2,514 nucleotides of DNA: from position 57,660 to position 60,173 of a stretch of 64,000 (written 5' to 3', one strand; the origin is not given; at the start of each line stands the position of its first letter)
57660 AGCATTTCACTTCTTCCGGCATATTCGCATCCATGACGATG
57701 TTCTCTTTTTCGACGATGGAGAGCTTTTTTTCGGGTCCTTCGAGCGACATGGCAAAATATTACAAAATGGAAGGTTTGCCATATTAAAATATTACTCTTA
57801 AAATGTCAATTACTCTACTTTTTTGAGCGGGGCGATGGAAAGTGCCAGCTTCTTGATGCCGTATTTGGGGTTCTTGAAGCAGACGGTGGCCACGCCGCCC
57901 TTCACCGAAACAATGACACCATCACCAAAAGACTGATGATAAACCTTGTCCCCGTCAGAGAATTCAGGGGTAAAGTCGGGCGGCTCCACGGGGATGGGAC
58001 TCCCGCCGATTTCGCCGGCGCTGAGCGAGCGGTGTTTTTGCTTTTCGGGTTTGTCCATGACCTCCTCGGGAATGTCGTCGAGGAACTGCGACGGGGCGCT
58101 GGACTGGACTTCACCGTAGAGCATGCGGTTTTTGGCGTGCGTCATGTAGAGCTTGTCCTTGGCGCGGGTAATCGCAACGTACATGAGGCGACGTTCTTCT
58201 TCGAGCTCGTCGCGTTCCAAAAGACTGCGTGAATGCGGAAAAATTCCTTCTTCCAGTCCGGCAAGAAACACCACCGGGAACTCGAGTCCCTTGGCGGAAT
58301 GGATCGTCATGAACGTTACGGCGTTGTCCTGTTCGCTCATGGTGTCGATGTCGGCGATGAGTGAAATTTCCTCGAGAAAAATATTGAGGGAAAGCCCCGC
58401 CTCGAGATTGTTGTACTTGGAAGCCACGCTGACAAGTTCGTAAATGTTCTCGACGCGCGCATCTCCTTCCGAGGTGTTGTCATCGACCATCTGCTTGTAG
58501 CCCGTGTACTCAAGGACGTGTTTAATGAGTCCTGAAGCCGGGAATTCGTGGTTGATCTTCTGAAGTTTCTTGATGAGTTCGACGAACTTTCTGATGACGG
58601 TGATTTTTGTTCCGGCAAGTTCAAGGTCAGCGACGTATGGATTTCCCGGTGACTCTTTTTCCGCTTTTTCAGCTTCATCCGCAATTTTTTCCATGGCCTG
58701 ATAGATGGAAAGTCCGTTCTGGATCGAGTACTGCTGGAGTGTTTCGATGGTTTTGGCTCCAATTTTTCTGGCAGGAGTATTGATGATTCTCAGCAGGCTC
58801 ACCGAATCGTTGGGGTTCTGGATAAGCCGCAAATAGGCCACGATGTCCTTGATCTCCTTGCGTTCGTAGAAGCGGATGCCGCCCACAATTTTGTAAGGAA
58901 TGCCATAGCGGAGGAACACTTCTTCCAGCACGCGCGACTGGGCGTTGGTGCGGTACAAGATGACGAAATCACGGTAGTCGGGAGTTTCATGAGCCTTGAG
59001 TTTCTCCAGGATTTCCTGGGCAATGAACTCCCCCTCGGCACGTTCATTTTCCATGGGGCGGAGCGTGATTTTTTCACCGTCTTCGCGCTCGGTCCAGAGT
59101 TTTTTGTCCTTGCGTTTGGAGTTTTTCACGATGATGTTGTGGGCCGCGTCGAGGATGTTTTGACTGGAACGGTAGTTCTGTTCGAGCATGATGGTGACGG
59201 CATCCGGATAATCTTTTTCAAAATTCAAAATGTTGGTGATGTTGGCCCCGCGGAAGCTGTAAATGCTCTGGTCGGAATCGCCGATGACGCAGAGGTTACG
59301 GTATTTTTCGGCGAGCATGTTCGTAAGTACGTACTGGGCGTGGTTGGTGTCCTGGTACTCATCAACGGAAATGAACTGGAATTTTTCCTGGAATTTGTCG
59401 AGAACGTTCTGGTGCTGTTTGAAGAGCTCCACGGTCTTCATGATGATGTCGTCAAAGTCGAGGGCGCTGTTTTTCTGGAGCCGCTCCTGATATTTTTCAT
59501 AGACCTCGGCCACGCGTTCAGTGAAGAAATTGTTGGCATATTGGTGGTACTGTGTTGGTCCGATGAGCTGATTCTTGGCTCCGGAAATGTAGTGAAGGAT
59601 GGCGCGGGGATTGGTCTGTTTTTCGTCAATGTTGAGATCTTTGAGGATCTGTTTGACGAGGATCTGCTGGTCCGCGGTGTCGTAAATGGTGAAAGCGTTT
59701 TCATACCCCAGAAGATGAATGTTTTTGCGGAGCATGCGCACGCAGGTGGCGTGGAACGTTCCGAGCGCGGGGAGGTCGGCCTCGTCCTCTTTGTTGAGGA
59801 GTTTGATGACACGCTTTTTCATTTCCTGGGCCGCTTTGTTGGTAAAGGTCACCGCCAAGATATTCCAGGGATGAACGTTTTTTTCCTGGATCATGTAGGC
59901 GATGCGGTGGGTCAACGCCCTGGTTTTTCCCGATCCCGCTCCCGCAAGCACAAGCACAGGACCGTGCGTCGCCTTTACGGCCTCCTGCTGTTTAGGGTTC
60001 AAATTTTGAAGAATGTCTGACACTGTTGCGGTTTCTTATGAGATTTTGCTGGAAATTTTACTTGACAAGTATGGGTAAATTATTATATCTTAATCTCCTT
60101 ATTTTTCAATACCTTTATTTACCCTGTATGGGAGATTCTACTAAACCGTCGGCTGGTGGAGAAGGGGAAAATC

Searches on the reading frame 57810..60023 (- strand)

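Call 39: search_protein_families(library=pfam, proteins=[window:57810-60023:-], max_evalue=0.01)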
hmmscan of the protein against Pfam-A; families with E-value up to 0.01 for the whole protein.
window:57810-60023:- (737 aa): 10 families
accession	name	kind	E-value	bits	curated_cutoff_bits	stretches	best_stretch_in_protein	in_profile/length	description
PF00580.27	UvrD-helicase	-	5.6e-96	321.8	23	1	8-273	1-271/271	UvrD/REP helicase N-terminal domain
PF13361.12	UvrD_C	-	2.4e-81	274.3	25.6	1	278-631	1-349/350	UvrD-like helicase C-terminal domain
PF13245.12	AAA_19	-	8.8e-24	84.6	25.1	1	12-258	1-134/134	AAA domain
PF13538.12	UvrD_C_2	-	4.3e-12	46.2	27.4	1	569-627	2-51/52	UvrD-like helicase C-terminal domain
PF01443.25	Viral_helicase1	-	3.2e-08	34.1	21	0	567-626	175-225/228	Viral superfamily 1 RNA helicase core domain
PF21196.3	PcrA_UvrD_tudor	-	4.6e-07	30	23.9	1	691-735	2-48/48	PcrA/UvrD tudor domain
PF13604.12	AAA_30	-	4.7e-06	26.9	27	1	8-71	2-65/191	AAA domain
PF13086.12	AAA_11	-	0.0001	22.6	27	1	8-222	2-221/257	AAA domain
PF13087.12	AAA_12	-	0.0025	17.8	27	0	560-627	130-190/195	AAA domain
PF00270.35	DEAD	-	0.0063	16.7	26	0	9-78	1-71/167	DEAD/DEAH box helicase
